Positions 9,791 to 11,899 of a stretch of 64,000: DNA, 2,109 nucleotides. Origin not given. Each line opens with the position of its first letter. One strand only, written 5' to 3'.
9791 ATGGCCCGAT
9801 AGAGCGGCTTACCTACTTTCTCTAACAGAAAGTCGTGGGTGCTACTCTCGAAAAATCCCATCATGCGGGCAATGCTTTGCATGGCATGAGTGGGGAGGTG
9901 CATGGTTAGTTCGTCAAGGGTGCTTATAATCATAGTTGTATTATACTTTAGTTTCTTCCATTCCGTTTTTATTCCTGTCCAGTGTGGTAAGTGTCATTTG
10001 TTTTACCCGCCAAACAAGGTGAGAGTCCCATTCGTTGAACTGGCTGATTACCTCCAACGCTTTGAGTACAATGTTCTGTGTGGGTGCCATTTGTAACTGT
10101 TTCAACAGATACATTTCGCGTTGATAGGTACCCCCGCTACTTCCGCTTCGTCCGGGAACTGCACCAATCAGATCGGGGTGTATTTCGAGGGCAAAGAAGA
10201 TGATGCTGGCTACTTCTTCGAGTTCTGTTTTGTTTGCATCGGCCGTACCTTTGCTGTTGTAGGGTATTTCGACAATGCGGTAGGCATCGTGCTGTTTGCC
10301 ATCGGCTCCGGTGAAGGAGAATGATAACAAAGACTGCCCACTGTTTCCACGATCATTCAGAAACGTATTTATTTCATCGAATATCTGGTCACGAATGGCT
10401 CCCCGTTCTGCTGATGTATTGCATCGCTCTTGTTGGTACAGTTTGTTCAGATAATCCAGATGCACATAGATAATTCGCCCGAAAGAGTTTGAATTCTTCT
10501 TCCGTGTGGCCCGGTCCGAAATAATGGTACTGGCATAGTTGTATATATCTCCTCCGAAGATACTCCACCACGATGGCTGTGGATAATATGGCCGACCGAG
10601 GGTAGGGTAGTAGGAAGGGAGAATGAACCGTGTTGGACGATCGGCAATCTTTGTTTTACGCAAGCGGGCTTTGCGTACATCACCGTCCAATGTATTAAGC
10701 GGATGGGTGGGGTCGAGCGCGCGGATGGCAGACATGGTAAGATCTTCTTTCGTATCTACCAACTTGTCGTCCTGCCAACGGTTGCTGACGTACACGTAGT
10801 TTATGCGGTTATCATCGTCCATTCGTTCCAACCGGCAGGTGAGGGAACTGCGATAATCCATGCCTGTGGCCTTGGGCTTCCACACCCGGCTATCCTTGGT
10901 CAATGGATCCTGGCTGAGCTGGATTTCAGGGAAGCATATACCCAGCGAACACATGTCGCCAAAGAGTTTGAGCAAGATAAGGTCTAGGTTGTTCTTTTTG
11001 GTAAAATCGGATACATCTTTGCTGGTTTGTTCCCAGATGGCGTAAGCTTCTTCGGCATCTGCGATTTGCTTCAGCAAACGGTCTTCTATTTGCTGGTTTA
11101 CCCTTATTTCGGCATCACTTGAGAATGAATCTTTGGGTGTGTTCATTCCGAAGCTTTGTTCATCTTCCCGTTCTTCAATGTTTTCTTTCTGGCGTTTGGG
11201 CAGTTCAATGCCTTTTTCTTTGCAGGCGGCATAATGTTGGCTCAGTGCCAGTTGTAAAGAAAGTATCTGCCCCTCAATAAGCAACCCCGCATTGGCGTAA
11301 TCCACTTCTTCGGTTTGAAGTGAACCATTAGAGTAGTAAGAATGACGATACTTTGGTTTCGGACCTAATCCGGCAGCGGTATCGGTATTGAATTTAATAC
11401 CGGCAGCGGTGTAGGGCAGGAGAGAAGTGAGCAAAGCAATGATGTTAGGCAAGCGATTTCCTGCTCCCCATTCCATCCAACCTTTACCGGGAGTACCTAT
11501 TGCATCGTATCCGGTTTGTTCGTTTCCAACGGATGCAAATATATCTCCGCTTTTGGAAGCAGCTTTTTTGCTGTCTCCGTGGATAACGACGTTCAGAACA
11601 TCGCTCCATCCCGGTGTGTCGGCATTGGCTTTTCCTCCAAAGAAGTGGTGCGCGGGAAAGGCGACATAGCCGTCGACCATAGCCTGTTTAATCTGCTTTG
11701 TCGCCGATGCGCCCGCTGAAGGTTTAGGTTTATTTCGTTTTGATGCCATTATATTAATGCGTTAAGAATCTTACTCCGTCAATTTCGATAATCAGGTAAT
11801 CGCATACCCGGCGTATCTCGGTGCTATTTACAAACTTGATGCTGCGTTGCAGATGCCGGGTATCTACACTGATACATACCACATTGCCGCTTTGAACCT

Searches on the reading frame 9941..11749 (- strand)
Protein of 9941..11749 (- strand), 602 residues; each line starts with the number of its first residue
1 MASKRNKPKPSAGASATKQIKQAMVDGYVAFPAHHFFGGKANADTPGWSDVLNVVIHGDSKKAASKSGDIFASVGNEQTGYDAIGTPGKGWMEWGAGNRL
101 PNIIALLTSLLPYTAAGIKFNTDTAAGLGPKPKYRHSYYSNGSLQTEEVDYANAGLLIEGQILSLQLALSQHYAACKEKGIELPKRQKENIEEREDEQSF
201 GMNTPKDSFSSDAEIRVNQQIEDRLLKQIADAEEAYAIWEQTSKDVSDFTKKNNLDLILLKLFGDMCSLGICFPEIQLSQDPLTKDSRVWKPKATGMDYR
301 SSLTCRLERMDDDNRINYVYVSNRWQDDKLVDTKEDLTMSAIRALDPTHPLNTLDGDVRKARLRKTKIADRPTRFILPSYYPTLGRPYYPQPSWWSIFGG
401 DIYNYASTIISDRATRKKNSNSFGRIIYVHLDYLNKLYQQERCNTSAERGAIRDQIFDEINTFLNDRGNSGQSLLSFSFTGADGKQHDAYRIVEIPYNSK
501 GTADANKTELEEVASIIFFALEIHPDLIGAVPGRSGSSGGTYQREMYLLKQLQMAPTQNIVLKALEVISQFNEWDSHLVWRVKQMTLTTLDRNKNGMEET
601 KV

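Call 15: search_protein_families(library=phrogs, proteins=[window:9941-11749:-], max_evalue=0.001)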
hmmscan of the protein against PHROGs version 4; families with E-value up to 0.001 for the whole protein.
window:9941-11749:- (602 aa): 0 families

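Call 17: find_related_loci(query=window:9941-11749:-, collection=viral_contigs, flank=10000)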
Query window:9941-11749:- (602 aa) in viral_contigs; peptide patterns used: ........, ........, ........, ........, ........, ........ (x = any residue, [..] = any of these).
No stretch of DNA in the collection matches any of the patterns.

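Call 37: find_homologous_proteins(query=window:9941-11749:-, max_evalue=0.001)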
Query window:9941-11749:- (602 aa): 612 proteins with E <= 0.001 among 8000 candidates; the best 120 are listed.
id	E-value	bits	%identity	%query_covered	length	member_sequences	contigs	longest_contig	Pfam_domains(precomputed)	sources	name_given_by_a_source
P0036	0.0e+0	1386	100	100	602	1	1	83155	-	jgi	-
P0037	6.9e-267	905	63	100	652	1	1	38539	-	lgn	-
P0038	5.1e-264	895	63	100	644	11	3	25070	-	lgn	-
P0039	4.9e-261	885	63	99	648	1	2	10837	-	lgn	-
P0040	2.7e-257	873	62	99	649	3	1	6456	-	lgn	-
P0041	1.1e-233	795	57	100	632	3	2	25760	-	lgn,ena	-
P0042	1.2e-228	779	59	100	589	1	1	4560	-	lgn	-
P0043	4.8e-228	777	56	99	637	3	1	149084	-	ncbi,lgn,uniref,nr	ncbi:hypothetical protein [Bacteroides sp.]|uniref:hypothetical protein n=1 Tax=Bacteroides sp. TaxI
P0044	2.3e-226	771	57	97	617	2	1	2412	-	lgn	-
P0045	1.7e-223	762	56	97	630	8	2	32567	-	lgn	-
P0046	7.8e-220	749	59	96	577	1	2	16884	-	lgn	-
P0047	1.2e-217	742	59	97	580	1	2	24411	-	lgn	-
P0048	5.4e-207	707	53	100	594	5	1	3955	-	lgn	-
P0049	6.6e-204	697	52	100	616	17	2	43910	-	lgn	-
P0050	2.6e-197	675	52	100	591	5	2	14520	-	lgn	-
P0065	2.9e-174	599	48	97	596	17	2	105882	-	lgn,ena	-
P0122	1.4e-161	557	44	99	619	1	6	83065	-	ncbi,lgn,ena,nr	ncbi:MAG: hypothetical protein IJ557_02730 [Bacteroidaceae bacterium]|nr:hypothetical protein [Bacte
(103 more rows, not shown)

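Call 38: find_encoding_contigs(protein=P0037, flank=10000, max_places=1)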
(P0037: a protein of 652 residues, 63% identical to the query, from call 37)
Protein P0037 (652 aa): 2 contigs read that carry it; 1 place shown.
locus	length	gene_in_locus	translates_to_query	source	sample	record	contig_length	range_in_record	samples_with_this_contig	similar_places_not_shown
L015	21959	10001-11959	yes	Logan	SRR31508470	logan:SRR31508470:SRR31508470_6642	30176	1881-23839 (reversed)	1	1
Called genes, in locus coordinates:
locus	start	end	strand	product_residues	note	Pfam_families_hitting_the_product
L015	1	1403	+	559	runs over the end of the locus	PF10473:CENP-F_leu_zip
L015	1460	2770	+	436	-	-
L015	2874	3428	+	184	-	-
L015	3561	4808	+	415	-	-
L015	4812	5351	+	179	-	-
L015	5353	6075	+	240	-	-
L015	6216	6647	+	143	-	PF18143:HAD_SAK_2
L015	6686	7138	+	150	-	PF11195:Tad2-like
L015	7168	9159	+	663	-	-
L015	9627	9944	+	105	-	-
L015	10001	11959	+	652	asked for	-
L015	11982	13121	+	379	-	PF20459:DUF6712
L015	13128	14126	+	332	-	-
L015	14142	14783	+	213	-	-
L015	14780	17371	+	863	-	-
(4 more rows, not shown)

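Call 39: find_encoding_contigs(protein=P0043, flank=10000, max_places=1)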
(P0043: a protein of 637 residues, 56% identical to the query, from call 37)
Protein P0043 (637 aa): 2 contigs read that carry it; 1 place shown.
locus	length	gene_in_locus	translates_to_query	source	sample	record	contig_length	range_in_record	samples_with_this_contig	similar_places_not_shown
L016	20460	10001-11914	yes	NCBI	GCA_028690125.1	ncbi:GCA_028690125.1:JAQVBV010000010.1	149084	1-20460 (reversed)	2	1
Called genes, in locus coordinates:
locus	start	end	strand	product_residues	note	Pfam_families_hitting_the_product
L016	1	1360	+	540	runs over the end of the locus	PF28422:CCDC89 (weak)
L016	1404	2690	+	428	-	-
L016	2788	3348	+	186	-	-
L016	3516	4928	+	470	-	-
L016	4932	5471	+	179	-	-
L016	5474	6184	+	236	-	-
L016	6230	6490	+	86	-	-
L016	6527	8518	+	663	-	-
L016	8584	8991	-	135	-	-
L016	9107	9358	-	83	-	PF07927:HicA_toxin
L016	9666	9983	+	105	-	-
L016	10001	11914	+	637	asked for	-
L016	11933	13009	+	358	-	PF20459:DUF6712 (weak)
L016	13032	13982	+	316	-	-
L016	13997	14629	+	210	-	-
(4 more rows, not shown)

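Call 40: find_encoding_contigs(protein=P0065, flank=10000, max_places=1)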
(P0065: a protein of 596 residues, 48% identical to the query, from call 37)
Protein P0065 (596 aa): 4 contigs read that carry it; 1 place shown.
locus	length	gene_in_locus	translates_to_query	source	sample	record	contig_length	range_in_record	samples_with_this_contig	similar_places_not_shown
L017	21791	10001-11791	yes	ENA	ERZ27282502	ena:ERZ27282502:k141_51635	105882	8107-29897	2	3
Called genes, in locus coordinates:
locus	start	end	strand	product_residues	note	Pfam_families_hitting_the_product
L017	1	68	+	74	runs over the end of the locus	-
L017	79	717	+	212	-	-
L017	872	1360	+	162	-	-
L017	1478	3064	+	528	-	-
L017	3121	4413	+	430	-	-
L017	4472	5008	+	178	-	-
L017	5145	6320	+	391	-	-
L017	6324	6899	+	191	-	-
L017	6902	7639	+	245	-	-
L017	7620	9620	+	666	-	-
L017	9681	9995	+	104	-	-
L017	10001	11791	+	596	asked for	-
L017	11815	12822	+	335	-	PF20459:DUF6712 (faint)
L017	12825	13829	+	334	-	-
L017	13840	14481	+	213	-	-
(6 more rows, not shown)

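Call 41: find_encoding_contigs(protein=P0122, flank=10000, max_places=1)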
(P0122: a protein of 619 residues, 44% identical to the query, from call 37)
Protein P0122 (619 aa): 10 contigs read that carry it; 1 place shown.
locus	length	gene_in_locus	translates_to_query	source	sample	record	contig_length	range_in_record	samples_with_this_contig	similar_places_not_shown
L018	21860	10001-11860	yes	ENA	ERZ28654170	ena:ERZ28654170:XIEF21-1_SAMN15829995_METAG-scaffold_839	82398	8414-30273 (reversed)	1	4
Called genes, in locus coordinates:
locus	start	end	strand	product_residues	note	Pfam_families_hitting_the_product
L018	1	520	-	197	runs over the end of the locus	-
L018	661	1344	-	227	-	-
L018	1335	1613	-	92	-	-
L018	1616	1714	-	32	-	-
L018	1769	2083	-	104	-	-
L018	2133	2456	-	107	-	-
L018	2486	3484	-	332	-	PF08401:ArdcN, PF18818:MPTase-PolyVal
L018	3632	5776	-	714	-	PF01624:MutS_I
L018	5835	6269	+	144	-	-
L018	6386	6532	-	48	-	-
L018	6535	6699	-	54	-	-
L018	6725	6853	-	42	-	-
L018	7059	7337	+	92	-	-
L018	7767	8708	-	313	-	-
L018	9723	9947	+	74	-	-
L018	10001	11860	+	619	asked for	-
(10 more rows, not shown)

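Call 44: find_related_loci(query=A1, collection=viral_contigs, flank=10000)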
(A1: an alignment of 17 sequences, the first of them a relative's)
Query A1 (602 aa) in viral_contigs; peptide patterns used: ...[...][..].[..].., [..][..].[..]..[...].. (x = any residue, [..] = any of these).
117 stretches matched a pattern; 58 encode a relative of the query (tblastn E <= 1e-3); 58 distinct loci.
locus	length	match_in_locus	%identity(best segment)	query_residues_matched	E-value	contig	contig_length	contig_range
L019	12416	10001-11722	48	18-601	3e-180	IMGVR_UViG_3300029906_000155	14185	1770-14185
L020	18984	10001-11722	48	18-601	2e-179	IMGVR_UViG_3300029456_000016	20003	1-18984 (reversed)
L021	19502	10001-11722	48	18-601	7e-179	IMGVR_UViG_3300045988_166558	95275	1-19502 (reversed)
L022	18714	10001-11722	47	18-601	1e-176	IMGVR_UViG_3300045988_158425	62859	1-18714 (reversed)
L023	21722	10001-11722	47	18-601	2e-176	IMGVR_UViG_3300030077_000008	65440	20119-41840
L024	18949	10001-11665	48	27-599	1e-175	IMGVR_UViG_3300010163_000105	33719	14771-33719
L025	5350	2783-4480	45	1-602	1e-170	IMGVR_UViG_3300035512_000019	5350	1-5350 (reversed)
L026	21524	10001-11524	47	70-599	6e-160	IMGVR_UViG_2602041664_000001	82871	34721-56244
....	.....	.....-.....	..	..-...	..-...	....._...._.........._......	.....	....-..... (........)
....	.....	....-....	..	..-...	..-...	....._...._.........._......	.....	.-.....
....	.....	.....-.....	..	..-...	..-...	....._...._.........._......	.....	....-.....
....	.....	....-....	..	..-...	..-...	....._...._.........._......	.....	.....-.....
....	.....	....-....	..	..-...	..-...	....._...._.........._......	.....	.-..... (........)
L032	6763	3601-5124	47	70-599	1e-158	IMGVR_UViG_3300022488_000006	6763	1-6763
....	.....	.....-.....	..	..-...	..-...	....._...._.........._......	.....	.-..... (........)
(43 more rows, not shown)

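Call 71: search_dna_similar(query=window:9941-11749:-, collection=phages, mode=protein, max_rows=25, max_evalue=0.001)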
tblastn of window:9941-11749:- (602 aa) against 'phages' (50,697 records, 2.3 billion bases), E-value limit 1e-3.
Records with a match: 5; places in all: 5; records where one place covers at least 80% of the query: 0.
Best place of each record, by identity: <60% 5.
By first word of the organism name: Polaribacter 2; Microcystis 2; Bacteriophage 1.
By host as written in the record: Polaribacter sp. AHE13PA 2; Microcystis sp. 2; - 1.
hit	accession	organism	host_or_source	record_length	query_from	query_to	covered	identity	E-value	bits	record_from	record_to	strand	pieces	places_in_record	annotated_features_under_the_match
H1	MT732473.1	Polaribacter phage Leef_1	Polaribacter sp. AHE13PA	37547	264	598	56%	24.5%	2e-17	93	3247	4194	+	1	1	portal protein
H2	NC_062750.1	Polaribacter phage Leef_1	Polaribacter sp. AHE13PA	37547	264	598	56%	24.5%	2e-17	93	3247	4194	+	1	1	portal protein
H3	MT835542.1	Bacteriophage sp.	human fecal samples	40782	292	600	51%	26.5%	5e-24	113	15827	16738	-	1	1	record has no annotation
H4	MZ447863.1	Microcystis phage Mea-Yong924-1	Microcystis sp.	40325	293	599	51%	25.3%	9e-15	84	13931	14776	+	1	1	hypothetical protein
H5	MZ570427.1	Microcystis phage Mae-Yong924-2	Microcystis sp.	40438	293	599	51%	25.3%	9e-15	84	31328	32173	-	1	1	portal protein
